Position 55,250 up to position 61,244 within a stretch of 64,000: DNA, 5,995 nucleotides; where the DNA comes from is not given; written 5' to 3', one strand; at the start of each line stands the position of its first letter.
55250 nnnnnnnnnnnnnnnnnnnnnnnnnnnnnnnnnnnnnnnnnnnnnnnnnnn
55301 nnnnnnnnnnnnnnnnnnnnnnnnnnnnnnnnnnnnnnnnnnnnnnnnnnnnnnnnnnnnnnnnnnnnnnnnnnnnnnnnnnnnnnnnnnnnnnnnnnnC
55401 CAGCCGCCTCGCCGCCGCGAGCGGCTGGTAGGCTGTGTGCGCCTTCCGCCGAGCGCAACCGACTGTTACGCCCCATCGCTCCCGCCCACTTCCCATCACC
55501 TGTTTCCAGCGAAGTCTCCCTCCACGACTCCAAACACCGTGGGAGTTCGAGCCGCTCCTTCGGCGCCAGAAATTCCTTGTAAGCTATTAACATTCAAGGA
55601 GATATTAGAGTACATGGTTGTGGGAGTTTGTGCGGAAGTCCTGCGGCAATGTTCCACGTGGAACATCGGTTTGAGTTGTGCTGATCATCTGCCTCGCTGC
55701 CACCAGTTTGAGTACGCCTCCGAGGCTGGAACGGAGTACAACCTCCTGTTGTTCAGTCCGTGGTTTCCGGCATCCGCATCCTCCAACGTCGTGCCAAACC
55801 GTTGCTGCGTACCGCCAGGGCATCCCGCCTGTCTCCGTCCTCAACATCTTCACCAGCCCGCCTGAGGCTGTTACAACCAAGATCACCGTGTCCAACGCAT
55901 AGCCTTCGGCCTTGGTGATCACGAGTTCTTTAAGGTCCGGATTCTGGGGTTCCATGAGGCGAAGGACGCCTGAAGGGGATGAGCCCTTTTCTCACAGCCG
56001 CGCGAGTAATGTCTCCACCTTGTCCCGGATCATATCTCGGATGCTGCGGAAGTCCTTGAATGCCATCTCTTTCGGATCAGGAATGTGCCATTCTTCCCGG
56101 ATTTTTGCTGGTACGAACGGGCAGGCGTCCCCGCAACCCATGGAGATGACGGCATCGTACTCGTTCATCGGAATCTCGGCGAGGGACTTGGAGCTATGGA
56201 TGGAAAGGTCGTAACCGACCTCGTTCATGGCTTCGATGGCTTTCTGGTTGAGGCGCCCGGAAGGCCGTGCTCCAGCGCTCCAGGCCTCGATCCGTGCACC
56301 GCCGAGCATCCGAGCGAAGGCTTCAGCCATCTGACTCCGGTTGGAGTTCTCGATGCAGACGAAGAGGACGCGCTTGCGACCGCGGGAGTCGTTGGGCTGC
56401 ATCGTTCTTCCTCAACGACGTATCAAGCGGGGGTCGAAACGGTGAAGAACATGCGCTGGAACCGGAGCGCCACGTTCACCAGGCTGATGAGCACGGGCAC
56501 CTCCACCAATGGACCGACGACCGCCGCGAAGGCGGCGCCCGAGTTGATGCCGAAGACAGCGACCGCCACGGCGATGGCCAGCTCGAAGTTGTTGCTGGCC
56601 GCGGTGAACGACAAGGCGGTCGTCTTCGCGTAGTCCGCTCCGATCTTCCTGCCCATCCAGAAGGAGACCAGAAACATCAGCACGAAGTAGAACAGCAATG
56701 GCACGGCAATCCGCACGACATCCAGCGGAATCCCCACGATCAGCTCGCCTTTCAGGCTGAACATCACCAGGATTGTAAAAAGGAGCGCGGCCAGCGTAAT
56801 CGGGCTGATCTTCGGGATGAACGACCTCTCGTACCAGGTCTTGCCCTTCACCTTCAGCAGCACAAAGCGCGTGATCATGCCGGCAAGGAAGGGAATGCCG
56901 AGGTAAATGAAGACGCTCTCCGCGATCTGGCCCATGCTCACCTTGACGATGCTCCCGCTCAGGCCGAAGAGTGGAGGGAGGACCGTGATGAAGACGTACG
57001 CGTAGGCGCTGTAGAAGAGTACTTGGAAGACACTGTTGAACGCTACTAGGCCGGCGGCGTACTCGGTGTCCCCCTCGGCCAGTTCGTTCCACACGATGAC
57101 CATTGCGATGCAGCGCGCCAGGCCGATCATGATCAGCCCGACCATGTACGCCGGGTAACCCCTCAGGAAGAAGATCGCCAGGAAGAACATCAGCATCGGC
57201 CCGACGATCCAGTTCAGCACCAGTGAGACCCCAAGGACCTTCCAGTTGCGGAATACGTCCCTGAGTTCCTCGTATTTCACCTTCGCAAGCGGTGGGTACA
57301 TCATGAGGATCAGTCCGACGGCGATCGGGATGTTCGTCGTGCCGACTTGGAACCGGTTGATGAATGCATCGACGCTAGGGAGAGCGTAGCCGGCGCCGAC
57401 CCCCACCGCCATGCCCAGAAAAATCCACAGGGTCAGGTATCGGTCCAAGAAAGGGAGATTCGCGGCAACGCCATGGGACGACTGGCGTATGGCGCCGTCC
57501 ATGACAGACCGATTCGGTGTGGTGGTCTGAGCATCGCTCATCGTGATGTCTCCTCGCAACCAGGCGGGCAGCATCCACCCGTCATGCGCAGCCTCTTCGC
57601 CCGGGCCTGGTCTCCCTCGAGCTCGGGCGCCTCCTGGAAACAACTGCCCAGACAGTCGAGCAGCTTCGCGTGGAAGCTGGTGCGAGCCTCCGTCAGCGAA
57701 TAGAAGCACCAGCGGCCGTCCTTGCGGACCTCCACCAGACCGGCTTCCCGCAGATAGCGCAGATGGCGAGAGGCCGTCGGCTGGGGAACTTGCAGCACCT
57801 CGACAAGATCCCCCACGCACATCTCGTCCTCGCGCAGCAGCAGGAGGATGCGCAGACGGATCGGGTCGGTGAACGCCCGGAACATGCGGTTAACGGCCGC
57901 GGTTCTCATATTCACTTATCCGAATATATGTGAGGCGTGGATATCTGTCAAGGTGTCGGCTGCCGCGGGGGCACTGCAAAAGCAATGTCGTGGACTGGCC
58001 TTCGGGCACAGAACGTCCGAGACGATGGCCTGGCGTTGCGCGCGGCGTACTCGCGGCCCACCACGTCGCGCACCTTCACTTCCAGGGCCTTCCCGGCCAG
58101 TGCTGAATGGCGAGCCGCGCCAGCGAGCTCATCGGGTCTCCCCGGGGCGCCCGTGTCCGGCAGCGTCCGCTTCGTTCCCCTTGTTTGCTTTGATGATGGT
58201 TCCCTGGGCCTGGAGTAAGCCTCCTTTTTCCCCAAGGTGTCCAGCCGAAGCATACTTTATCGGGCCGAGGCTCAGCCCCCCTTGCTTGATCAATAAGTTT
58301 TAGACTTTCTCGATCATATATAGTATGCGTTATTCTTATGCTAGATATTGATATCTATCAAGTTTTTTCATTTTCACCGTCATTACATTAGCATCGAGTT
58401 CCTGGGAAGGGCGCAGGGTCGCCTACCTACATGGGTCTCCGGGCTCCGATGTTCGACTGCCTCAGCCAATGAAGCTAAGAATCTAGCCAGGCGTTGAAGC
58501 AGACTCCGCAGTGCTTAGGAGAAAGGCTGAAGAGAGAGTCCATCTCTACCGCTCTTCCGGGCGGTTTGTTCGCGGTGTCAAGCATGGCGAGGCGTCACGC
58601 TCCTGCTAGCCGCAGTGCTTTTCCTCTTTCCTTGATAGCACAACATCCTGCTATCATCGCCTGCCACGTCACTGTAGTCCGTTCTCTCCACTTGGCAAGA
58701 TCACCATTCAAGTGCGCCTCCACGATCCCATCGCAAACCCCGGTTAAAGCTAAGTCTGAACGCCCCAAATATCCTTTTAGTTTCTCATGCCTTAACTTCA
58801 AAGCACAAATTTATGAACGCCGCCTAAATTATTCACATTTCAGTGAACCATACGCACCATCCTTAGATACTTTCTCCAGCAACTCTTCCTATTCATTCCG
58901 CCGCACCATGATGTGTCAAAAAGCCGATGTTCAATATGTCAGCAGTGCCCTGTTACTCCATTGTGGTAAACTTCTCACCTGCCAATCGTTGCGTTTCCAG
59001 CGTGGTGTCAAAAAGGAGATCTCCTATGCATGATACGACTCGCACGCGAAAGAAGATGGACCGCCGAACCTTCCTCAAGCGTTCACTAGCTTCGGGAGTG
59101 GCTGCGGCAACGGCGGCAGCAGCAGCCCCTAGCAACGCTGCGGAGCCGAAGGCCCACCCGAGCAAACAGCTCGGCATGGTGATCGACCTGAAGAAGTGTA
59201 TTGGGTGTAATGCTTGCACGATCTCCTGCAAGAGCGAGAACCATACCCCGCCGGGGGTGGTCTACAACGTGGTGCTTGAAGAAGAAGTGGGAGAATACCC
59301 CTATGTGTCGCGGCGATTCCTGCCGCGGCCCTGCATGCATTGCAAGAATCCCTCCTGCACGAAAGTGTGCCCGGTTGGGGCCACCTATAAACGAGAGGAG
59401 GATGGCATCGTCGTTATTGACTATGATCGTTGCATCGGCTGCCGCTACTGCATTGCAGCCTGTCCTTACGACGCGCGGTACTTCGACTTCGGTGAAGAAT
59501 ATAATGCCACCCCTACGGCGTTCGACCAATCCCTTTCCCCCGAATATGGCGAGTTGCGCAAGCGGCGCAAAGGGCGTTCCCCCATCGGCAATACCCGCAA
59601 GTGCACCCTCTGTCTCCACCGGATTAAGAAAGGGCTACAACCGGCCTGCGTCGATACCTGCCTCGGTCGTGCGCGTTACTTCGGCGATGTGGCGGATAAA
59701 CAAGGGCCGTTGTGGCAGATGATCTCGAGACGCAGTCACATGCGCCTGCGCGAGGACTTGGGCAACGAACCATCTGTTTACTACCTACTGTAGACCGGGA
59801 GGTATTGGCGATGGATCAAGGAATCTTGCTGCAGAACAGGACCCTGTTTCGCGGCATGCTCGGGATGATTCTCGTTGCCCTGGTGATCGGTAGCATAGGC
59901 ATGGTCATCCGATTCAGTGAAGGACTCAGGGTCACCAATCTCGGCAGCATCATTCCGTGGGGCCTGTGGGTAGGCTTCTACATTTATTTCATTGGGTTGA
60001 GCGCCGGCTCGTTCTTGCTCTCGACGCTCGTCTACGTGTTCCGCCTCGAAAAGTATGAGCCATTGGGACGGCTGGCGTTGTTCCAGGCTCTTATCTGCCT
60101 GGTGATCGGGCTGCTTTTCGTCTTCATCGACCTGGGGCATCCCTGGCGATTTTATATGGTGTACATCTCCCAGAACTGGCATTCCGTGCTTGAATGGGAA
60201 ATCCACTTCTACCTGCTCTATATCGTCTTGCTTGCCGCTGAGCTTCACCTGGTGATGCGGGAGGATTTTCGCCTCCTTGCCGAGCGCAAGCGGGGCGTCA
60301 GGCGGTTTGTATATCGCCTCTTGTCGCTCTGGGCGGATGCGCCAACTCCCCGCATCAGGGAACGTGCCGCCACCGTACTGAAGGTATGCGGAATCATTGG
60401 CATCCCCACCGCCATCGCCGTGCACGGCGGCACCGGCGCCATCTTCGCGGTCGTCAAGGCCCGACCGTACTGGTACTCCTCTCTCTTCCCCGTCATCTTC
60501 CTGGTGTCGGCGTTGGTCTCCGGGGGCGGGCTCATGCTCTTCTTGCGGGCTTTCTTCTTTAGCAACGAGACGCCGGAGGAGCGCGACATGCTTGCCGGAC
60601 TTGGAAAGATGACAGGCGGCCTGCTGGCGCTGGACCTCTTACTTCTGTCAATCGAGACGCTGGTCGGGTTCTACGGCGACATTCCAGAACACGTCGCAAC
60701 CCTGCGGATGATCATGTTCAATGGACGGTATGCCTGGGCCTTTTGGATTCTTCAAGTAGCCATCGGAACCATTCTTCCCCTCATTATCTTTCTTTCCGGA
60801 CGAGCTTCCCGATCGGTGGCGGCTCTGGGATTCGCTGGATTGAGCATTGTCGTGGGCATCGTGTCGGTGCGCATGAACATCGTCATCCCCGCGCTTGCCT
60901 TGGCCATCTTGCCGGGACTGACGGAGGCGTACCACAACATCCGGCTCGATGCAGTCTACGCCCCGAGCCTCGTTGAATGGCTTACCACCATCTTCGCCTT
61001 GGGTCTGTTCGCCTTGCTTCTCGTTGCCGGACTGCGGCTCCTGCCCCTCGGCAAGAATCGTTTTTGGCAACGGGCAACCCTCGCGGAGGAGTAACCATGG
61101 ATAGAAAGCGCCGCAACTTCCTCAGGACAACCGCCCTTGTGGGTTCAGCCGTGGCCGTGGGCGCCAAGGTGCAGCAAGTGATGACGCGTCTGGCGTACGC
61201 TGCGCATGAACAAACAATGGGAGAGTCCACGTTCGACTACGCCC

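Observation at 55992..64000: TtrA/SrdA-like respiratory molybdoenzyme operon back-to-back with arsR-acr3-arsC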

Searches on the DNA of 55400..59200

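Call 56: search_rna_families(source=window, start=55400, end=59200, threshold=evalue, max_evalue=0.1)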
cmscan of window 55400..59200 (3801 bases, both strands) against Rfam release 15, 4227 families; matches with E-value up to 0.1: 0.
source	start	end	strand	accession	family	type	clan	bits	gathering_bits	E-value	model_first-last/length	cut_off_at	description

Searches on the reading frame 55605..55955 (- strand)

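Call 53: search_protein_families(library=pfam, proteins=[window:55605-55955:-], max_evalue=0.00001)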
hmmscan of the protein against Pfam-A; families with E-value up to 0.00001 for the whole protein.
window:55605-55955:- (116 aa): 0 families

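Call 63: search_protein_families(library=ncbifam, proteins=[window:55605-55955:-], max_evalue=1)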
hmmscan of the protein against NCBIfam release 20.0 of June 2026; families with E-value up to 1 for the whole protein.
window:55605-55955:- (116 aa): 1 family
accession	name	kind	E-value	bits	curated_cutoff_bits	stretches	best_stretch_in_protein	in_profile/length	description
TIGR01656.1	Histidinol-ppas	subfamily_domain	0.005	16.7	84.15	1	17-69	54-107/149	histidinol-phosphate phosphatase domain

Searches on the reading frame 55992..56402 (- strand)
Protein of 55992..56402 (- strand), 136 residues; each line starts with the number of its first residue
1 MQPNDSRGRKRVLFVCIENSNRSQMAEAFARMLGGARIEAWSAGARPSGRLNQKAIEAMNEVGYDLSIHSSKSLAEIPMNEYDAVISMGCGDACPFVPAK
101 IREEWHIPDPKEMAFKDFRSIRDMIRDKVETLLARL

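Call 5: search_protein_families(library=pfam, proteins=[window:55992-56402:-])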
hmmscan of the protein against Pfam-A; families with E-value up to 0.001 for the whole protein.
window:55992-56402:- (136 aa): 1 family
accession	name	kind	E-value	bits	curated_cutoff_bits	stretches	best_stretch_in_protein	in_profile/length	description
PF01451.26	LMWPc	-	1.3e-21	77.7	23.2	1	12-133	1-144/144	Low molecular weight phosphotyrosine protein phosphatase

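Call 6: search_protein_families(library=ncbifam, proteins=[window:55992-56402:-])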
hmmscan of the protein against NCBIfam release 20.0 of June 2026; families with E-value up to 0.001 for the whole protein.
window:55992-56402:- (136 aa): 4 families
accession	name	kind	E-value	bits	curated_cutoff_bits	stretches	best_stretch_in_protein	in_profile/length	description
TIGR02689.1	ars_reduc_gluta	equivalog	1.3e-28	99.7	157.6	1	10-132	1-125/126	arsenate reductase, glutathione/glutaredoxin type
NF010053.0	PRK13530.1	subfamily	4.6e-23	82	215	1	9-132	3-128/133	arsenate reductase (thioredoxin)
TIGR02691.1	arsC_pI258_fam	equivalog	3.6e-22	79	174.3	1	12-132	1-129/129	arsenate reductase (thioredoxin)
NF006061.0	PRK08207.1-4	equivalog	0.00088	18.2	702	1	46-131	408-492/501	coproporphyrinogen III oxidase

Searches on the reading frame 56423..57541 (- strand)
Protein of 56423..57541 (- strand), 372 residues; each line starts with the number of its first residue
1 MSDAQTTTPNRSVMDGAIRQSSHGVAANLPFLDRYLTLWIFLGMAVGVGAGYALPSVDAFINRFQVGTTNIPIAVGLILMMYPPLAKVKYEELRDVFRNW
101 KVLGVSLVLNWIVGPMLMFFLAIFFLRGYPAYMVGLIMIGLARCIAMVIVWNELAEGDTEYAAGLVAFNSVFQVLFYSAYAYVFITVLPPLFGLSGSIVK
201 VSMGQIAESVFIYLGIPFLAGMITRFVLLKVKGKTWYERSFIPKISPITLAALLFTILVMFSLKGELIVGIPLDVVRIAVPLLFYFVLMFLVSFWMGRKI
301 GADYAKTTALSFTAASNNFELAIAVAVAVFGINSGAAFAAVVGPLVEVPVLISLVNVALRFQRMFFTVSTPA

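Call 5: search_protein_families(library=pfam, proteins=[window:56423-57541:-])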
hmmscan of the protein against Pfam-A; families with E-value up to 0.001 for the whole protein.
window:56423-57541:- (372 aa): 1 family
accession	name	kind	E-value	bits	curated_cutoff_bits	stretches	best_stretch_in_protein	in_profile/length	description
PF01758.21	SBF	-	2.9e-59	200.4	24.3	1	75-270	2-190/191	Sodium Bile acid symporter family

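Call 6: search_protein_families(library=ncbifam, proteins=[window:56423-57541:-])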
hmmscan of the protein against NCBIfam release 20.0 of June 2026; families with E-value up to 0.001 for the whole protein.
window:56423-57541:- (372 aa): 1 family
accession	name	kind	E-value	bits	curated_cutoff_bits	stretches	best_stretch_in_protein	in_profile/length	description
TIGR00832.1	acr3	equivalog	5.6e-137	456.5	282.8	1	30-358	2-327/327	ACR3 family arsenite efflux transporter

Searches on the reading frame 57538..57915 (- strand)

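Call 5: search_protein_families(library=pfam, proteins=[window:57538-57915:-])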
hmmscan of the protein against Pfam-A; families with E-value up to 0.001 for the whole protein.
window:57538-57915:- (125 aa): 9 families
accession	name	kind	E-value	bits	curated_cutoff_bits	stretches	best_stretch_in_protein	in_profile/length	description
PF01022.26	HTH_5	-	8.5e-19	67.6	22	1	17-62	1-46/47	Bacterial regulatory protein, arsR family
PF12840.13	HTH_20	-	3.1e-13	49.9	27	1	16-64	2-51/51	Helix-turn-helix domain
PF12802.13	MarR_2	-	6.4e-08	33.1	27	1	18-67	5-59/61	MarR family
PF01978.25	TrmB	-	1.1e-05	25.6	25.6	1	25-68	16-59/68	Sugar-specific transcriptional regulator TrmB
PF25213.1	HVO_A0261_N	-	1.8e-05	24.9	35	1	19-75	12-64/86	HVO_A0261 N-terminal domain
PF09339.16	HTH_IclR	-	3.8e-05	23.8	22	1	21-62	6-49/52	IclR helix-turn-helix domain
PF01047.28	MarR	-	0.00025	21.3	24.6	1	23-66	8-52/59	MarR family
PF13412.12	HTH_24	-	0.00033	20.6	21.9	1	17-62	2-48/48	Winged helix-turn-helix DNA-binding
PF13463.12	HTH_27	-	0.00035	21.2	22.2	1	29-76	16-66/68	Winged helix DNA-binding domain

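Call 6: search_protein_families(library=ncbifam, proteins=[window:57538-57915:-])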
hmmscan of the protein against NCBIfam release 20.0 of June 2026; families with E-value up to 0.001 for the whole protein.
window:57538-57915:- (125 aa): 13 families
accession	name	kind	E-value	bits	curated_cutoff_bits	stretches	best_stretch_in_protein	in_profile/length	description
NF033788.1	HTH_metalloreg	subfamily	2.8e-27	94.3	55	1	9-77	2-71/77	metalloregulator ArsR/SmtB family transcription factor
NF007528.0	PRK10141.1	subfamily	5.7e-18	64.9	97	1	10-95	8-94/117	metalloregulator ArsR/SmtB family transcription factor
NF040642.1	sulf_sens_BigR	equivalog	2.4e-16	59.6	155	1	1-89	3-88/95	sulfite-sensing transcriptional repressor BigR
NF033789.1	repress_SdpR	subfamily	7.5e-16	57.8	100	1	11-75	1-65/79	autorepressor SdpR family transcription factor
NF045707.1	Dbac_1936_reg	equivalog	7.1e-14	51.6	115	1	7-78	6-77/99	ArsR/SmtB-type metalloregulator TsoR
NF047906.1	CdPbTransRegCmtR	equivalog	2.4e-13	49.9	150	1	2-80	5-83/104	Cd(II)/Pb(II)-sensing metalloregulatory transcriptional regulator CmtR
NF041413.1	ArsR_Rv2640c_fam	equivalog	1.1e-10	42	155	1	11-77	35-104/118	Rv2640c family ArsR-like transcriptional regulator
NF053755.1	MsvR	equivalog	7.1e-08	32.4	220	1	11-66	6-61/236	transcriptional factor MsvR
NF005061.0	PRK06474.1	equivalog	6.3e-06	26.2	121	1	14-66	7-62/178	hypothetical protein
NF053602.1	Phr_regulator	exception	8.6e-06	25.5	320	1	10-65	4-59/191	heat shock transcription regulator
NF052532.1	TransRegPagRBaca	equivalog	6.4e-05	23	170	1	11-80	20-89/99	transcriptional repressor PagR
TIGR01884.1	cas_HTH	subfamily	0.00022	20.7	60.2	1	20-76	144-200/202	CRISPR-associated CARF protein Csa3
NF038251.1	AdcR_fam_Zn_TF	equivalog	0.0005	20.3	175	1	22-78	40-99/143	zinc-dependent MarR family transcriptional regulator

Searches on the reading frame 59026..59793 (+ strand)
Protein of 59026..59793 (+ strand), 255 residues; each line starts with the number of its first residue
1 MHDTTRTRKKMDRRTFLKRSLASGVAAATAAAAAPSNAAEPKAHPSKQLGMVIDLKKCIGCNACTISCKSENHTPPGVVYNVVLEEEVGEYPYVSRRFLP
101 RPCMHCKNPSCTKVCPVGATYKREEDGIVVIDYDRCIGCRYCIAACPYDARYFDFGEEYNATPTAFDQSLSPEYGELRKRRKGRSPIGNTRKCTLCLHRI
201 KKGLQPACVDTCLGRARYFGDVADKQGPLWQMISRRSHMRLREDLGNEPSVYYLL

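Call 5: search_protein_families(library=pfam, proteins=[window:59026-59793:+])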
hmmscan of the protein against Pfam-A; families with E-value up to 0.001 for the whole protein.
window:59026-59793:+ (255 aa): 15 families
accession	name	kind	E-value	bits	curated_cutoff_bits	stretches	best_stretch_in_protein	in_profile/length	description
PF13247.11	Fer4_11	-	1.6e-25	89.7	26.2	2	97-154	4-62/100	4Fe-4S dicluster domain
PF13237.11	Fer4_10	-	2.1e-17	63.2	25.5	3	100-147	6-53/53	4Fe-4S dicluster domain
PF12838.12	Fer4_7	-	1.8e-16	60.8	27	3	103-150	2-52/52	4Fe-4S dicluster domain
PF12797.12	Fer4_2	-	3.3e-12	45.9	24.5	2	128-148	2-22/22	4Fe-4S binding domain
PF13187.11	Fer4_9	-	4.7e-11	43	27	1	103-149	2-50/52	4Fe-4S dicluster domain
PF12837.12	Fer4_6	-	1.4e-10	41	25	1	128-150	1-23/24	4Fe-4S binding domain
PF00037.32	Fer4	-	1.2e-09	38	21.1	1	129-151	1-23/24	4Fe-4S binding domain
PF13534.11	Fer4_17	-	8.4e-06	26.7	22.2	0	135-153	1-19/61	4Fe-4S dicluster domain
PF13183.11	Fer4_8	-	2e-05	25.5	27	0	55-118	2-67/68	4Fe-4S dicluster domain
PF14697.11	Fer4_21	-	3.7e-05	24.2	35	0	103-148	8-53/59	4Fe-4S dicluster domain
PF12800.12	Fer4_4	-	3.7e-05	24.1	24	0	134-149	2-17/17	4Fe-4S binding domain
PF25160.1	LdpA_Fe-S-bd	-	0.00015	21.9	27.6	0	105-149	4-41/49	LdpA Fe-S cluster-binding domain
PF12798.12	Fer4_3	-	0.00018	22.5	27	0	136-150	1-15/15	4Fe-4S binding domain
PF13459.11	Fer4_15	-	0.00021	22.4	22.4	0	129-147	1-19/66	4Fe-4S single cluster domain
PF13484.11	Fer4_16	-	0.0003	22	30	0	135-197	1-60/66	4Fe-4S double cluster binding domain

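Call 6: search_protein_families(library=ncbifam, proteins=[window:59026-59793:+])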
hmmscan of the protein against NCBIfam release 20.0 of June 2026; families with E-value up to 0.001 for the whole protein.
window:59026-59793:+ (255 aa): 63 families (the best 25 are shown)
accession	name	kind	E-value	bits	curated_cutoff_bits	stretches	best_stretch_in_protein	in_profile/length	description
NF045797.1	DsrO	equivalog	7.5e-59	199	200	1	10-254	2-234/235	sulfate reduction electron transfer complex DsrMKJOP subunit DsrO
NF011569.0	PRK14993.1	equivalog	3.6e-55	187.1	416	2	11-154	3-150/244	tetrathionate reductase subunit TtrB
NF041715.1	arsenate_red_ArrB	equivalog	3.9e-49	167.3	450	2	48-150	2-103/233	arsenate respiratory reductase iron-sulfur subunit ArrB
TIGR03149.1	cyt_nit_nrfC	equivalog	3.1e-48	164.1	377.6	2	12-154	3-145/225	cytochrome c nitrite reductase Fe-S protein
TIGR03478.1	DMSO_red_II_bet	subfamily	4.4e-43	147.4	480.7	3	81-155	109-183/321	DMSO reductase family type II enzyme, iron-sulfur subunit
NF041782.1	mnquin_red_QrcC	equivalog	6.3e-43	147.1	400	1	50-254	2-225/239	menaquinone reductase iron-sulfur cluster-binding subunit QrcC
TIGR02951.1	DMSO_dmsB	equivalog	9.8e-38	129.7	214.1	2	48-154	1-115/161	DMSO/selenate family reductase complex B subunit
NF008134.0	PRK10882.1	equivalog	1.8e-36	125.9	263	3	98-158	108-168/329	hydrogenase 2 operon protein HybA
NF042979.1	EthbenzDh_ebdB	equivalog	1.5e-34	119.4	740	3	76-154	126-204/354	ethylbenzene dehydrogenase subunit beta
TIGR01660.1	narH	equivalog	4.2e-33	114.5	524.05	3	88-155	168-235/492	nitrate reductase subunit beta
NF045715.1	sulf_resp_HmcB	equivalog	7.6e-28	97.5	420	2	13-160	2-163/307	sulfate respiration complex iron-sulfur protein HmcB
NF038355.1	FDH3_beta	equivalog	5.7e-25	88.4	240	1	50-223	4-165/180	formate dehydrogenase FDH3 subunit beta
TIGR01582.1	FDH-beta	equivalog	1.1e-24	87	334.7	2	36-151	10-141/283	formate dehydrogenase subunit beta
NF007382.0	PRK09898.1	equivalog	1.3e-16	60.7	213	1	97-149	117-169/208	ferredoxin-like protein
NF009408.0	PRK12769.1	equivalog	3.6e-13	48.5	1003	1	52-217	6-142/659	formate-dependent uric acid utilization protein AegA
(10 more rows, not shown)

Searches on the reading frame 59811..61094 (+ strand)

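Call 5: search_protein_families(library=pfam, proteins=[window:59811-61094:+])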
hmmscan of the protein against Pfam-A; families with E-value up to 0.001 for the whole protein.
window:59811-61094:+ (427 aa): 1 family
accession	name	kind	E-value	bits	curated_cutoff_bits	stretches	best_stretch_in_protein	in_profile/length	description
PF03916.19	NrfD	-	1.1e-49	170.2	25.8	1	42-362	3-309/313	Polysulphide reductase, NrfD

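Call 6: search_protein_families(library=ncbifam, proteins=[window:59811-61094:+])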
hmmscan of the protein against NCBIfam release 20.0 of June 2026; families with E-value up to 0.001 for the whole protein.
window:59811-61094:+ (427 aa): 6 families
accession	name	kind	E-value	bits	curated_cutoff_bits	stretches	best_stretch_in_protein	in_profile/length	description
NF045798.1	DsrP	equivalog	1.9e-25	90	350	2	8-145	7-140/346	sulfate reduction electron transfer complex DsrMKJOP subunit DsrP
NF008133.1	PRK10881.1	equivalog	1.3e-22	80.8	450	1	17-359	16-332/377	Ni/Fe-hydrogenase cytochrome b subunit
NF041784.1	mnquin_red_QrcD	equivalog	1.9e-22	80.1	570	1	11-413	16-400/408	menaquinone reductase integral membrane subunit QrcD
NF045714.1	sulf_resp_HmcC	equivalog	1e-18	67.8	550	1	22-399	10-353/376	sulfate respiration complex protein HmcC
TIGR03148.1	cyt_nit_nrfD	equivalog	1.4e-15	57.4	347.6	1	50-355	10-305/316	cytochrome c nitrite reductase subunit NrfD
NF011568.0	PRK14992.1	equivalog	8.5e-08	31.9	314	1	48-355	17-282/341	tetrathionate reductase subunit TtrC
